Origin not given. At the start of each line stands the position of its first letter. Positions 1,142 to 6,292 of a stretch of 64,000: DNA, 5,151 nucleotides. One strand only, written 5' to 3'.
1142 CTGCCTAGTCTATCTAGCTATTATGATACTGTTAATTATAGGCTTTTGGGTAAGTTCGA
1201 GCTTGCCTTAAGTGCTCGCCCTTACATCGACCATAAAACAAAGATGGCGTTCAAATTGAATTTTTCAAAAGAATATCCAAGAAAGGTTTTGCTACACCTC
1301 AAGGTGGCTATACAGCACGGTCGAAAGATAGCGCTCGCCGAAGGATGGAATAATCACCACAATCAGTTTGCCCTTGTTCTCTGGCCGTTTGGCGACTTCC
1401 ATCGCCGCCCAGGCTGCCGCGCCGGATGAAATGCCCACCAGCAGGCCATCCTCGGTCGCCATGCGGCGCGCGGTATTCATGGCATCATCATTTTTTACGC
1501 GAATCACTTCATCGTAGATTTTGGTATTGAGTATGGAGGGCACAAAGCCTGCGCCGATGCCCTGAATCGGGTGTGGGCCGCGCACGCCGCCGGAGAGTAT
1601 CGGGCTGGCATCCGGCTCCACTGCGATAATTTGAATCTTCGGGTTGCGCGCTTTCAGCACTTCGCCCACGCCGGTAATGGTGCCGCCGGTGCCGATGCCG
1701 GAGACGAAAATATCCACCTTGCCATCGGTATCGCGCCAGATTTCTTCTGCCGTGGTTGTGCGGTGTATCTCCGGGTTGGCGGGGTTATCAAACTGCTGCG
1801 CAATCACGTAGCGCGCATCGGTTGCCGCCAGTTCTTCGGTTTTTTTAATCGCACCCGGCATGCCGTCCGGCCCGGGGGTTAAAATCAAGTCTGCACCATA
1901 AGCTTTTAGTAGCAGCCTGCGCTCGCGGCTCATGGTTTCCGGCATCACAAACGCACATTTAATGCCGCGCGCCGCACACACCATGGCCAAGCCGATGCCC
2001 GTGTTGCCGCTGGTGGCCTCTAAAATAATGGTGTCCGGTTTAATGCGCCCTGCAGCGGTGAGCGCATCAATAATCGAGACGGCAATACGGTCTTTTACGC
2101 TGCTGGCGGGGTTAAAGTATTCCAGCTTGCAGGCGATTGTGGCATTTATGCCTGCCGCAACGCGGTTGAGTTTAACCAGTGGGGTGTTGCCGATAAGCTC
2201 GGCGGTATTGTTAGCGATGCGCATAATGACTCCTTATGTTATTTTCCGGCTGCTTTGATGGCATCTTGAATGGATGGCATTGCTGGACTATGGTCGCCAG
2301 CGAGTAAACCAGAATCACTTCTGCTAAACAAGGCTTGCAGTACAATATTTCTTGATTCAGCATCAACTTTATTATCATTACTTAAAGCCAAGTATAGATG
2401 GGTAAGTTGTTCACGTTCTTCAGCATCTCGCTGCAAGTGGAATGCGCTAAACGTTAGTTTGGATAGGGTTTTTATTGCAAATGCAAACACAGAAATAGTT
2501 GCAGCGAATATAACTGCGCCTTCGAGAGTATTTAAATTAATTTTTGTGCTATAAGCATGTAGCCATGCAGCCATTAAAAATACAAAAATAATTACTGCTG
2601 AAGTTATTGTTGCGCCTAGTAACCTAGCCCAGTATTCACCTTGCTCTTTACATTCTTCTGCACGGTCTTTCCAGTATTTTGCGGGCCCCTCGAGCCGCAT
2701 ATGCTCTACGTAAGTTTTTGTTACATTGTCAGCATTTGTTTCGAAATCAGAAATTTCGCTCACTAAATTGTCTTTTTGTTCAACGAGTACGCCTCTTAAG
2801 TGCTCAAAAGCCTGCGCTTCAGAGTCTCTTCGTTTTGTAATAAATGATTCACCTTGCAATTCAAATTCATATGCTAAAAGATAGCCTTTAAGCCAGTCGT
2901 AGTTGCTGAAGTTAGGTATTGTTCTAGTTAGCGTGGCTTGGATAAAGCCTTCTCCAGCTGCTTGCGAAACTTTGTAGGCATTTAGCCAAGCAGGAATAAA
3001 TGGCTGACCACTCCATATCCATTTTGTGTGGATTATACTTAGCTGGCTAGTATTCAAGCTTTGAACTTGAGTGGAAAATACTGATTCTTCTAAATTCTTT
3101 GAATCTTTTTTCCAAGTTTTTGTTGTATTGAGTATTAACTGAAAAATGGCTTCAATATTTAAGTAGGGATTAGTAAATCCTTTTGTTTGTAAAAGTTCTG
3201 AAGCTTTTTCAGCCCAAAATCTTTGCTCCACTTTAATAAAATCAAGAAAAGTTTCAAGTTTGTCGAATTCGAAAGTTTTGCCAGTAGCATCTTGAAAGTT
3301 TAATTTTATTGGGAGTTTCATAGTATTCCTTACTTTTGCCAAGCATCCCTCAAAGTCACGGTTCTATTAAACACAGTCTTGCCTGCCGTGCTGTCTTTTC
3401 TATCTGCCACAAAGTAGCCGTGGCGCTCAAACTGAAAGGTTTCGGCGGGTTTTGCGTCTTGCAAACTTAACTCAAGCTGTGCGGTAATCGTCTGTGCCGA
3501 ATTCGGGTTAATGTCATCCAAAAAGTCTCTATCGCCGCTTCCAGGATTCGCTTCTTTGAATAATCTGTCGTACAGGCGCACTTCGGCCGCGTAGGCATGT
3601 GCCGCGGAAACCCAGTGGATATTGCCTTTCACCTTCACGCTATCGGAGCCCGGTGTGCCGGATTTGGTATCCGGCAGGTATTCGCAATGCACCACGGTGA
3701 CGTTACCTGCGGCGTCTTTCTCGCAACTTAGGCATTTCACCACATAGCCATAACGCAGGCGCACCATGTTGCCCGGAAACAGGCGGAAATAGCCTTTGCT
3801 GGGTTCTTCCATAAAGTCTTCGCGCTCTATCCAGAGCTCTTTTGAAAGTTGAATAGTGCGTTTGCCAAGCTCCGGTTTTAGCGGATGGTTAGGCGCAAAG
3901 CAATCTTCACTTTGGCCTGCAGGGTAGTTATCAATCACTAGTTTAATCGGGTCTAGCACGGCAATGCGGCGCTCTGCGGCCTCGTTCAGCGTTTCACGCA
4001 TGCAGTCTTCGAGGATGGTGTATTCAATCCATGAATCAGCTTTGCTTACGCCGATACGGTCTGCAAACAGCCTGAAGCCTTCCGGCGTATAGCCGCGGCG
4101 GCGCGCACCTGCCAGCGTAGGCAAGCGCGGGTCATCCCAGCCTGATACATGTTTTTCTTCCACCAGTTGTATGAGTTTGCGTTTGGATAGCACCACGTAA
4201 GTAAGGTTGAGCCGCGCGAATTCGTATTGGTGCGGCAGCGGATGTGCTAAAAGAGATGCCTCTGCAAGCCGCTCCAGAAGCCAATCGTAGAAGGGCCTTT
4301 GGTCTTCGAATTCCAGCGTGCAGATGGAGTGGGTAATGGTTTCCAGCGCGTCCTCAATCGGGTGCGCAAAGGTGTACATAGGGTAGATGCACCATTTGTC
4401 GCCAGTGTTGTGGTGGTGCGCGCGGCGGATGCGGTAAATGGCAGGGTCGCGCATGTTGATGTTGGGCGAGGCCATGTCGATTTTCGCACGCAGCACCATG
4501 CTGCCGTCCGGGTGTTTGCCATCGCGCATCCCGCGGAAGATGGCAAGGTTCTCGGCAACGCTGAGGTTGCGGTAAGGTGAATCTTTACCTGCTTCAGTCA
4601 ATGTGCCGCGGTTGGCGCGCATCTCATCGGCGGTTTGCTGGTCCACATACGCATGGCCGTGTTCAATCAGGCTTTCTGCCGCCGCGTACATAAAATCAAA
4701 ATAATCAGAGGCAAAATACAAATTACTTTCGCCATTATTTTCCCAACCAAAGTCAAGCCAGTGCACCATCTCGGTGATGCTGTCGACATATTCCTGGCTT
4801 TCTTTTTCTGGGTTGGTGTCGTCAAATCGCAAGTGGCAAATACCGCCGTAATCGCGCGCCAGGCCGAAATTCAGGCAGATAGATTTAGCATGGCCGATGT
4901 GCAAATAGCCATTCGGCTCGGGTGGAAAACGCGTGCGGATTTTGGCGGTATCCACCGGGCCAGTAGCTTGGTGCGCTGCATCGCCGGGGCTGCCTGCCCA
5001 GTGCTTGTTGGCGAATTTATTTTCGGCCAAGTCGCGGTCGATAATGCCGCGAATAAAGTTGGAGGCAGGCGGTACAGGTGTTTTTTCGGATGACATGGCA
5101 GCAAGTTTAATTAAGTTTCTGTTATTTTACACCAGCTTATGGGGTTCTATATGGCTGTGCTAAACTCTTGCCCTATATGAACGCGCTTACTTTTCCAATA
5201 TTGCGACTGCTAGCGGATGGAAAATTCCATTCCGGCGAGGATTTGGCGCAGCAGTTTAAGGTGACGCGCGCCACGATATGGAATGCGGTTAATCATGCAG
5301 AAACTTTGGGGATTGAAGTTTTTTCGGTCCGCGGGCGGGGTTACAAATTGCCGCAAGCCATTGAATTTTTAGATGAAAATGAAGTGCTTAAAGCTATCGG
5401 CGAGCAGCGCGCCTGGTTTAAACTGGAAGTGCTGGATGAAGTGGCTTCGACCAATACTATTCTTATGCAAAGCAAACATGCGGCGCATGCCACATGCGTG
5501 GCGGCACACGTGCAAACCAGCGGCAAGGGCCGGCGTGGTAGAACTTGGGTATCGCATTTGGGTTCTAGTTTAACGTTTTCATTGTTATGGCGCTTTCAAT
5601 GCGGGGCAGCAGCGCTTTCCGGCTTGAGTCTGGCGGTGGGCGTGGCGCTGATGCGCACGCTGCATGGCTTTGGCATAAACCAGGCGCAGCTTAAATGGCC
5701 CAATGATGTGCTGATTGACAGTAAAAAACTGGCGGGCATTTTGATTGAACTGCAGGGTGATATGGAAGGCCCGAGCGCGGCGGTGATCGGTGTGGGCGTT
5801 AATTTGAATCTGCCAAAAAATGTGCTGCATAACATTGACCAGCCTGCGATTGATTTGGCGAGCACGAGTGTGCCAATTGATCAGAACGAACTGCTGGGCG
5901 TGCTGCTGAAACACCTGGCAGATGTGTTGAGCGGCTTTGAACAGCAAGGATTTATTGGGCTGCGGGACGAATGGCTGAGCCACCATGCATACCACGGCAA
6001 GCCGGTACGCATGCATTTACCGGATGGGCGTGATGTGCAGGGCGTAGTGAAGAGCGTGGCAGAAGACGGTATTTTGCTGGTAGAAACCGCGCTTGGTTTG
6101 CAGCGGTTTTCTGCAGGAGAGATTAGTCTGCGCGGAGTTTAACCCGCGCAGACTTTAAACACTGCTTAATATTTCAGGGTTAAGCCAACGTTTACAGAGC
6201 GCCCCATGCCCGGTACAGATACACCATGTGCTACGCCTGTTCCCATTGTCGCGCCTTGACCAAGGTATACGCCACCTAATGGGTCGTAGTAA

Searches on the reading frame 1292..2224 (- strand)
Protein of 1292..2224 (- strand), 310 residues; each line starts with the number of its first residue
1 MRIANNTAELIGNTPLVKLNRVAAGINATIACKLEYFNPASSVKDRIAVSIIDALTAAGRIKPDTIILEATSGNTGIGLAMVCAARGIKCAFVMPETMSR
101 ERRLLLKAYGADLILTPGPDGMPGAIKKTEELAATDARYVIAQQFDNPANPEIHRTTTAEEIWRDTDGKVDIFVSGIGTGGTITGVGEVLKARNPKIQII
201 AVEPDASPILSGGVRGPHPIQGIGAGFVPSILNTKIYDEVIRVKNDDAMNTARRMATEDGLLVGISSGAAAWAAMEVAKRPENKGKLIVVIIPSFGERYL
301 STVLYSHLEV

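Call 93: search_protein_families(library=pfam, proteins=[window:1292-2224:-], max_evalue=0.000001)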
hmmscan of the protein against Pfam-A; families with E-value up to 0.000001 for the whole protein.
window:1292-2224:- (310 aa): 1 family
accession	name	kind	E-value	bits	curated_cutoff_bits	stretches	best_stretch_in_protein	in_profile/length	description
PF00291.31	PALP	-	1.6e-76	257.9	35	1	9-293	3-294/295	Pyridoxal-phosphate dependent enzyme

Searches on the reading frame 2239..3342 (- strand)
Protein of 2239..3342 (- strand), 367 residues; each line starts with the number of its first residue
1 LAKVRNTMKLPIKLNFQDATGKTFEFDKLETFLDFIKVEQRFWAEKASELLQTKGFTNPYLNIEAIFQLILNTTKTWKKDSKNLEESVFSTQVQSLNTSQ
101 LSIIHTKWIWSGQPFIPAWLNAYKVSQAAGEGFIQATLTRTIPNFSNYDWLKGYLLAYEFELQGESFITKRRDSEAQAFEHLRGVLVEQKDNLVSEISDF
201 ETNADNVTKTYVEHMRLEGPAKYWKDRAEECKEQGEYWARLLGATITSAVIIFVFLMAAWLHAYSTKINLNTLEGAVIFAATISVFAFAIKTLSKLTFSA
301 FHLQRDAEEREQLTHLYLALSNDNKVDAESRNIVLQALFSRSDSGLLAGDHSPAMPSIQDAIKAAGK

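Call 93: search_protein_families(library=pfam, proteins=[window:2239-3342:-], max_evalue=0.000001)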
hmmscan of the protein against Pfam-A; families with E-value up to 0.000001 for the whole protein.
window:2239-3342:- (367 aa): 1 family
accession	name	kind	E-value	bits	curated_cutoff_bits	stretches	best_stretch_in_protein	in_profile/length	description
PF19658.4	DUF6161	-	1.9e-36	126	27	1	201-352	61-215/216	Family of unknown function (DUF6161)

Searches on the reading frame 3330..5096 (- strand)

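Call 93: search_protein_families(library=pfam, proteins=[window:3330-5096:-], max_evalue=0.000001)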
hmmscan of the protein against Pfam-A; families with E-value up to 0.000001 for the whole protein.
window:3330-5096:- (588 aa): 3 families
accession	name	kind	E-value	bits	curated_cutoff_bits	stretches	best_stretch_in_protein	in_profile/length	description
PF00749.27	tRNA-synt_1c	-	8.6e-104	347.2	23.4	1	52-371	1-313/314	tRNA synthetases class I (E and Q), catalytic domain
PF03950.23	tRNA-synt_1c_C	-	1.9e-28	98.9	23.9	1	374-473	1-90/91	tRNA synthetases class I (E and Q), anti-codon binding domain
PF20974.2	tRNA-synt_1c_C2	-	4.7e-22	78.9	23.9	1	493-565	2-69/69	tRNA synthetases class I (E and Q), anti-codon binding domain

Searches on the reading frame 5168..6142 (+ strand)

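Call 93: search_protein_families(library=pfam, proteins=[window:5168-6142:+], max_evalue=0.000001)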
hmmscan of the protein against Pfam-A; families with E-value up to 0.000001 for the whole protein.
window:5168-6142:+ (324 aa): 3 families
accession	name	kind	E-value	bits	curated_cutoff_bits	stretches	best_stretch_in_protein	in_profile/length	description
PF03099.24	BPL_LplA_LipB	-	3.8e-19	69.3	21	1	93-212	6-133/133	Biotin/lipoate A/B protein ligase family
PF08279.18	HTH_11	-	5.8e-12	45.7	25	1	11-60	5-55/55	HTH domain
PF02237.23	BPL_C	-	1.3e-09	38.3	21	1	276-322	2-48/48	Biotin protein ligase C terminal domain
